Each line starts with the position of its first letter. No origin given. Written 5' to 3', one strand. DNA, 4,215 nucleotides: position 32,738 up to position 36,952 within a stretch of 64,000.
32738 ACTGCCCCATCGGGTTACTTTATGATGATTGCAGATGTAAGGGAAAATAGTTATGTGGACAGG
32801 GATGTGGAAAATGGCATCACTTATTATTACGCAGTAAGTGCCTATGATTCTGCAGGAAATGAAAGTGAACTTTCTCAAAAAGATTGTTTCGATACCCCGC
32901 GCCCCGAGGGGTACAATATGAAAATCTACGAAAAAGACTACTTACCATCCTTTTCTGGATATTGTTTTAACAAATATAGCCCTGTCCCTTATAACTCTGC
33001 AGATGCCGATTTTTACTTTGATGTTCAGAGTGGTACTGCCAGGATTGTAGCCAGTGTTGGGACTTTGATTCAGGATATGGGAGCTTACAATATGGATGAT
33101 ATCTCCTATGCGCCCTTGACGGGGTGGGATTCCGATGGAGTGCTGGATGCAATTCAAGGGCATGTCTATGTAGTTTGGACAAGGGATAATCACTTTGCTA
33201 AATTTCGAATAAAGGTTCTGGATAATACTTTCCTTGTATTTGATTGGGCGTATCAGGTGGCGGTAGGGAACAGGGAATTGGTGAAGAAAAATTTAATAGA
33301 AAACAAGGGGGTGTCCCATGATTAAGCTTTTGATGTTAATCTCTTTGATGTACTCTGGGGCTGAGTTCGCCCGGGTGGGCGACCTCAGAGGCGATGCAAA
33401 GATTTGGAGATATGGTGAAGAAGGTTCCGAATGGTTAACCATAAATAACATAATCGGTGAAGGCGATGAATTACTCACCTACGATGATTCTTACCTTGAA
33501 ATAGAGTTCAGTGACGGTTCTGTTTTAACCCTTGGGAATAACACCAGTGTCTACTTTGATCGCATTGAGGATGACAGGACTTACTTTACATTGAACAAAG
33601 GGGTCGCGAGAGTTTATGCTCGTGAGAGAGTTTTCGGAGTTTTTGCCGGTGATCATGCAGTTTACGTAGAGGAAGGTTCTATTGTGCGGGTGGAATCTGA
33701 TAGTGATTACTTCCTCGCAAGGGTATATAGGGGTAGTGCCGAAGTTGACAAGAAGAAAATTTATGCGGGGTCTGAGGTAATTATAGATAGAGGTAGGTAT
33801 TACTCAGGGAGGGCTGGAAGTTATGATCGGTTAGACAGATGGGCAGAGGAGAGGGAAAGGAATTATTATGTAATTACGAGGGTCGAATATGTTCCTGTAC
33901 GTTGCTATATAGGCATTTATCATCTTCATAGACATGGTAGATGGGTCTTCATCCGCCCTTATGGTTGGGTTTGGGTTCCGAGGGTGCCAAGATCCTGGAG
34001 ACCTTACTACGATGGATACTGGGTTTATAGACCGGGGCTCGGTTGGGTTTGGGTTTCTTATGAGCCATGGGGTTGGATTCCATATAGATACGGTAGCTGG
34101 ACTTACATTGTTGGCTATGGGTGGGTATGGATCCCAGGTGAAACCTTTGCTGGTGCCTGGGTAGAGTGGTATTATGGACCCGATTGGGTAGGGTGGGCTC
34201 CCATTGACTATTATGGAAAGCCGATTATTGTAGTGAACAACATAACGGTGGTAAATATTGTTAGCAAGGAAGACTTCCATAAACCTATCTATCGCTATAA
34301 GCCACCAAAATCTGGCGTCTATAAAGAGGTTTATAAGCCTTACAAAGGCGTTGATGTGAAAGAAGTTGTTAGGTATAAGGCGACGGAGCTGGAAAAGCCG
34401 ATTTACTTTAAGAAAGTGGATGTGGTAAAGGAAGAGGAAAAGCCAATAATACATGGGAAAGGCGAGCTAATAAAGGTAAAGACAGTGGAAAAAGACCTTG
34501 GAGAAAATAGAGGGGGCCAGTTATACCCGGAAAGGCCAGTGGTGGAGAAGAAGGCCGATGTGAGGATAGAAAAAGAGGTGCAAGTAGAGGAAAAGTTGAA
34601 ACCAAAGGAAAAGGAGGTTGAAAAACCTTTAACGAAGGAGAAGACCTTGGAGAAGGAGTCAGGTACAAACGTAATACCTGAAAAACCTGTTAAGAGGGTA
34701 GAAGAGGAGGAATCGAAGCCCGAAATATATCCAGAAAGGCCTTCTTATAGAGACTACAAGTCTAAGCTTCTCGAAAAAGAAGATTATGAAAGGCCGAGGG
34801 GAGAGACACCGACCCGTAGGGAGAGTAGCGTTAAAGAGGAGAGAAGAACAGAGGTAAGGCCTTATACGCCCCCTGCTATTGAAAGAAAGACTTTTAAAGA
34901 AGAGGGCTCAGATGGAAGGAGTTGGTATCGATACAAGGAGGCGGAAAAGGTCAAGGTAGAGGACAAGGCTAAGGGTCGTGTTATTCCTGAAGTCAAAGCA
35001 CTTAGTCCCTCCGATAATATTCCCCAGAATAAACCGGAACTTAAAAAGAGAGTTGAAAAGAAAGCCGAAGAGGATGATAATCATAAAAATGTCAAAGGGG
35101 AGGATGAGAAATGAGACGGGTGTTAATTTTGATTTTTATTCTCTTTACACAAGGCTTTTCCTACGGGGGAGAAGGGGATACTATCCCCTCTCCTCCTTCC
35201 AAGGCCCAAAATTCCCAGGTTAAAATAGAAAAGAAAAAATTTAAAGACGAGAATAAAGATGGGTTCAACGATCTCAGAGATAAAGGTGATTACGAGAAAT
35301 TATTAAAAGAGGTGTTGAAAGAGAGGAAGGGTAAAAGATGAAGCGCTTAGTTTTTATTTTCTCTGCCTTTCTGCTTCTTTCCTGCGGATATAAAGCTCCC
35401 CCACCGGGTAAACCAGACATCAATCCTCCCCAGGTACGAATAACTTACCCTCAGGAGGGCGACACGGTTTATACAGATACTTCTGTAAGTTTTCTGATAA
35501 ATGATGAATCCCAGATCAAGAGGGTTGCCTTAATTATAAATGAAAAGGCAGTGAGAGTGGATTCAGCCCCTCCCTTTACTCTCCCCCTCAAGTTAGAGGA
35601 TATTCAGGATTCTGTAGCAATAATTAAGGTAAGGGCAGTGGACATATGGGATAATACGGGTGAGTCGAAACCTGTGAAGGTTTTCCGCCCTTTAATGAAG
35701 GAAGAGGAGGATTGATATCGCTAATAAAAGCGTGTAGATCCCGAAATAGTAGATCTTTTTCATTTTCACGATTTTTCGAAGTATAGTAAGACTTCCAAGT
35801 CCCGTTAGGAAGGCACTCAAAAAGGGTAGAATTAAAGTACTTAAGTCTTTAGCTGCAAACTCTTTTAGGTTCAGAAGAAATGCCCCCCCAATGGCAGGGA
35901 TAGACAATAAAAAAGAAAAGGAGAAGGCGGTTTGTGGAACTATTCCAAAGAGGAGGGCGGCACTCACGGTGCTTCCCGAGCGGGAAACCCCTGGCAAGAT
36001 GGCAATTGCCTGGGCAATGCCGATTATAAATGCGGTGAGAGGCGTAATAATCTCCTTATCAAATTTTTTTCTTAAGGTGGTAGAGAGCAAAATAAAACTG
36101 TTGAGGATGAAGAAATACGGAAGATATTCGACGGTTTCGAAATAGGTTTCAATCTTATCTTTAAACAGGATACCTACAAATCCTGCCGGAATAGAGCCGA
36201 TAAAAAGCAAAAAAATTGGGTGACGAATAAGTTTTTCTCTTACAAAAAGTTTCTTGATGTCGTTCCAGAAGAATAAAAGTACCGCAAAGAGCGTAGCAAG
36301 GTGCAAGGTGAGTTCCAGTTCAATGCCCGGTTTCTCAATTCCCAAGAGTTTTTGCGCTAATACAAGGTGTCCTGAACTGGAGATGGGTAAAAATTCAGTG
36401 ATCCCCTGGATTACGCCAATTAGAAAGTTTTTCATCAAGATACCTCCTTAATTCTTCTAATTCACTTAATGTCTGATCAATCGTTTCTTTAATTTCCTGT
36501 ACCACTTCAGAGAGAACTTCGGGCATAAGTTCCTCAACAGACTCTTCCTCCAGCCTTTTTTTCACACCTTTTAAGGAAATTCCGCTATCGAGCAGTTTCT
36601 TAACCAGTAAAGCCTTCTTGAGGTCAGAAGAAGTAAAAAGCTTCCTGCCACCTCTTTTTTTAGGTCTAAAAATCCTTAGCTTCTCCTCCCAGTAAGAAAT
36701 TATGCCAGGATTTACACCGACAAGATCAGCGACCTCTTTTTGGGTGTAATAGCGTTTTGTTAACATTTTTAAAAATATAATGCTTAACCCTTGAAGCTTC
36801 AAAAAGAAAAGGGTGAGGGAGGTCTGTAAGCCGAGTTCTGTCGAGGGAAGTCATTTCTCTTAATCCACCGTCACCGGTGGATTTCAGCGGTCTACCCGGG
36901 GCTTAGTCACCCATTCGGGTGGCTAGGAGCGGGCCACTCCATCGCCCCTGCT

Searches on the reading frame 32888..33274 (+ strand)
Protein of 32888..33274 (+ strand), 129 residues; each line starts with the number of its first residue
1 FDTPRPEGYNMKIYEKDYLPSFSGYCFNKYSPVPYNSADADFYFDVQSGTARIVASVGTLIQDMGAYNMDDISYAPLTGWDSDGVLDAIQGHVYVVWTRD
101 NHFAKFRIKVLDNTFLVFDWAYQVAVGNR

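Call 89: predict_structure(alignment_id=A4)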
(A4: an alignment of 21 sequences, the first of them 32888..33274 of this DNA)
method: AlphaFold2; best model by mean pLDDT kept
length: 129 residues; sequences in the alignment: 21
mean_pLDDT: 94.5   pTM: 0.88
mean pLDDT of the five models: 94.5, 94.2, 93.9, 93.5, 93.4
residues with pLDDT >= 90: 119; 70-90: 6; 50-70: 4; < 50: 0
segments of 3 or more residues with pLDDT < 50: none
pLDDT, mean of each block of 10 residues (from residue 1): 79 98 97 97 97 97 94 92 97 97 97 97 90
secondary structure, 60 per line:
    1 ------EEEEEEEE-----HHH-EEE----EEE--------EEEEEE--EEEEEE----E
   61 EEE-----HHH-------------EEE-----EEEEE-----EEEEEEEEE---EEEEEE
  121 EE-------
elements in order: E7-14 E24-26 E31-33 E42-47 E50-55 E60-63 E85-87 E93-97 E103-111 E115-122

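Call 99: fold_search(model_id=the predicted structure, library=pdb)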
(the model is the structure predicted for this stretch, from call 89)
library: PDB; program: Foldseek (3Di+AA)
matches with E <= 10: 730; with E <= 0.001: 0
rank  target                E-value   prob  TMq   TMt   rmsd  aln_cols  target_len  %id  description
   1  8b6a_A                1.8e-03  1.00  0.64  0.49   6.8       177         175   11  Crystal structure of BfrB protein from Bacteroides fragilis NCTC 9343 (released 2023-05-31)
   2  4ei0_B                2.6e-03  1.00  0.69  0.32   4.7       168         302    9  Crystal structure of a DUF4466 family protein (PARMER_03218) from Parabacteroides merdae ATCC 43184 at 2.00 A resoluti (released 2012-05-30)
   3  8b6a_B                3.1e-03  1.00  0.64  0.50   6.8       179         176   11  Crystal structure of BfrB protein from Bacteroides fragilis NCTC 9343 (released 2023-05-31)
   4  4ei0_A                3.7e-03  1.00  0.69  0.32   4.6       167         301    8  Crystal structure of a DUF4466 family protein (PARMER_03218) from Parabacteroides merdae ATCC 43184 at 2.00 A resoluti (released 2012-05-30)
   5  3h8t_A                3.7e-03  1.00  0.65  0.48   8.0       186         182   12  Structure of Porphyromonas gingivalis heme-binding protein HmuY in complex with Heme (released 2009-05-12)
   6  6r2h_A                4.3e-03  0.99  0.48  0.34  13.5       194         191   15  Crystal structure of Apo PinO from Porphyromonas gingivitis (released 2020-01-15)
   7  6ewm_A                1.0e-02  1.00  0.64  0.47   7.4       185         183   12  Crystal structure of heme free PORPHYROMONAS GINGIVALIS HEME-BINDING PROTEIN HMUY (released 2018-10-24)
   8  8b61_B                3.4e-02  0.91  0.44  0.31  10.6       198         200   14  Crystal structure of BfrC protein from Bacteroides fragilis NCTC 9343 (released 2023-05-31)
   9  4gbs_B                4.5e-02  0.99  0.58  0.42   7.6       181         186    7  Crystal structure of a putative lipoprotein (BF2707) from Bacteroides fragilis NCTC 9343 at 2.75 A resolution (released 2012-10-10)
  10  4gbs_A                4.5e-02  0.99  0.55  0.40   8.3       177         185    6  Crystal structure of a putative lipoprotein (BF2707) from Bacteroides fragilis NCTC 9343 at 2.75 A resolution (released 2012-10-10)
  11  3u22_A                7.7e-02  0.99  0.60  0.44   6.8       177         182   10  Crystal structure of a putative HmuY_like heme binding protein (BVU_2192) from Bacteroides vulgatus ATCC 8482 at 2.12  (released 2012-01-25)
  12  5z8o_B                1.7e-01  0.16  0.25  0.23  14.1       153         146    9  Structural of START superfamily protein MSMEG_0129 from Mycobacterium smegmatis (released 2018-03-21)
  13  7wa9                  2.1e-01  0.21  0.29  0.27  12.8       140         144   11  Crystal structure of MSMEG_5634 from Mycobacterium smegmatis (released 2022-10-19)
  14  5zch_C                2.3e-01  0.12  0.26  0.23  10.3       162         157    9  Crystal structure of OsPP2C50 I267W:OsPYL/RCAR3 with (+)-ABA (released 2019-03-06)
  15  2nn5                  2.4e-01  0.09  0.18  0.15  12.7       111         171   16  Structure of Conserved Protein of Unknown Function EF2215 from Enterococcus faecalis (released 2006-11-21)
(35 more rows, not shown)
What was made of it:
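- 32537..33325 (+): Gene 1: lipoprotein of 262 aa (lipobox LALSC, Cys24 invariant) with an FN3 domain (about residues 29-120) and a C-terminal beta domain with an HmuY-like fold (118-246). This is the conserved core gene of the module. Foldseek gives probability 0.91-1.0 for the HmuY family (call 99).
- On HmuY family (gene 1, C-terminal domain): In the Foldseek search the top 11 hits are all from this family (call 99).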

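Call 101: search_protein_families(library=pfam, proteins=[window:32888-33274:+], max_evalue=0.01)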
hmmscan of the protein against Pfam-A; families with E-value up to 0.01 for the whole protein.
window:32888-33274:+ (129 aa): 0 families
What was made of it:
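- Closest known: HmuY family of Bacteroidota haem-binding lipoproteins. Different: There is no Pfam hit (call 101).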

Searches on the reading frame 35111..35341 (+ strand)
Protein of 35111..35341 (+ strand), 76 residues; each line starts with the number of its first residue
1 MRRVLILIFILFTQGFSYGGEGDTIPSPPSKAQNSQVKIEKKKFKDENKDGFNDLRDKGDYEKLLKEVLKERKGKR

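Call 7: search_protein_families(library=pfam, proteins=[window:35111-35341:+], max_evalue=0.01)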
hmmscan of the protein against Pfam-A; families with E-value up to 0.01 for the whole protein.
window:35111-35341:+ (76 aa): 0 families

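Call 30: search_protein_families(library=ncbifam, proteins=[window:35111-35341:+], max_evalue=0.01)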
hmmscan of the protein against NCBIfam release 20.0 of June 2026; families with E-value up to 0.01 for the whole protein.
window:35111-35341:+ (76 aa): 0 families
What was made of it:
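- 35111..35341 (+): Gene 3: small exported acidic/basic protein of 76 aa with the motif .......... No family hit (calls 7, 30).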

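Call 63: search_protein_families(library=pfam, proteins=[window:35111-35341:+], max_evalue=0.01)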
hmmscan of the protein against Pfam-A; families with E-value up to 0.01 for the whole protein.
window:35111-35341:+ (76 aa): 0 families

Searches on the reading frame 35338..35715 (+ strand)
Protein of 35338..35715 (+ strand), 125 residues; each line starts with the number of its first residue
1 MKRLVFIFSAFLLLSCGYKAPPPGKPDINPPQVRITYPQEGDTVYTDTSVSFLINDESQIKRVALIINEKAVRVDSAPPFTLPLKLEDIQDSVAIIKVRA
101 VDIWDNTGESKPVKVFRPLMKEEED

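Call 7: search_protein_families(library=pfam, proteins=[window:35338-35715:+], max_evalue=0.01)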
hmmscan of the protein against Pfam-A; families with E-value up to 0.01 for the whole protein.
window:35338-35715:+ (125 aa): 1 family
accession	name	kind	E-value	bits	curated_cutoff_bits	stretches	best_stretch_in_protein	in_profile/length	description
PF17957.7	Big_7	-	2.6e-08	34.8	24.1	1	31-92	1-64/70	Bacterial Ig domain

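Call 30: search_protein_families(library=ncbifam, proteins=[window:35338-35715:+], max_evalue=0.01)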
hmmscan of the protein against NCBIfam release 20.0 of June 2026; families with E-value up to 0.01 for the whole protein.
window:35338-35715:+ (125 aa): 0 families

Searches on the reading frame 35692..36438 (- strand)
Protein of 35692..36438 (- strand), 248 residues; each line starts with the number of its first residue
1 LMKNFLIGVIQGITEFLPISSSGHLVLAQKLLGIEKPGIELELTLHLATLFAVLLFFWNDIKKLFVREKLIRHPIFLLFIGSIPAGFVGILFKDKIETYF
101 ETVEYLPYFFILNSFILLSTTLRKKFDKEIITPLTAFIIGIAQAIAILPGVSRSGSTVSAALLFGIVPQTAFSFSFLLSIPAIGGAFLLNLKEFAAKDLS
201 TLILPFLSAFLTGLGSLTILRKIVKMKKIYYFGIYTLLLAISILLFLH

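Call 7: search_protein_families(library=pfam, proteins=[window:35692-36438:-], max_evalue=0.01)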
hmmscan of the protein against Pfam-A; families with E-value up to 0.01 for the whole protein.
window:35692-36438:- (248 aa): 1 family
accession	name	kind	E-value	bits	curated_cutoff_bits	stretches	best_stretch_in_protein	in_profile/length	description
PF02673.24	BacA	-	1.1e-63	215.7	33.4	1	5-241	2-256/257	Bacitracin resistance protein BacA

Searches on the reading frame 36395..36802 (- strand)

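Call 7: search_protein_families(library=pfam, proteins=[window:36395-36802:-], max_evalue=0.01)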
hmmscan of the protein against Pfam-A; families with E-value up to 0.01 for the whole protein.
window:36395-36802:- (135 aa): 2 families
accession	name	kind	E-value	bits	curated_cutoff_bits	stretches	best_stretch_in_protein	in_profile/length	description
PF13411.12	MerR_1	-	8e-15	55.2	21.6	1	19-86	1-68/69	MerR HTH family regulatory protein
PF01381.28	HTH_3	-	0.00024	21.5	23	1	14-43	5-34/55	Helix-turn-helix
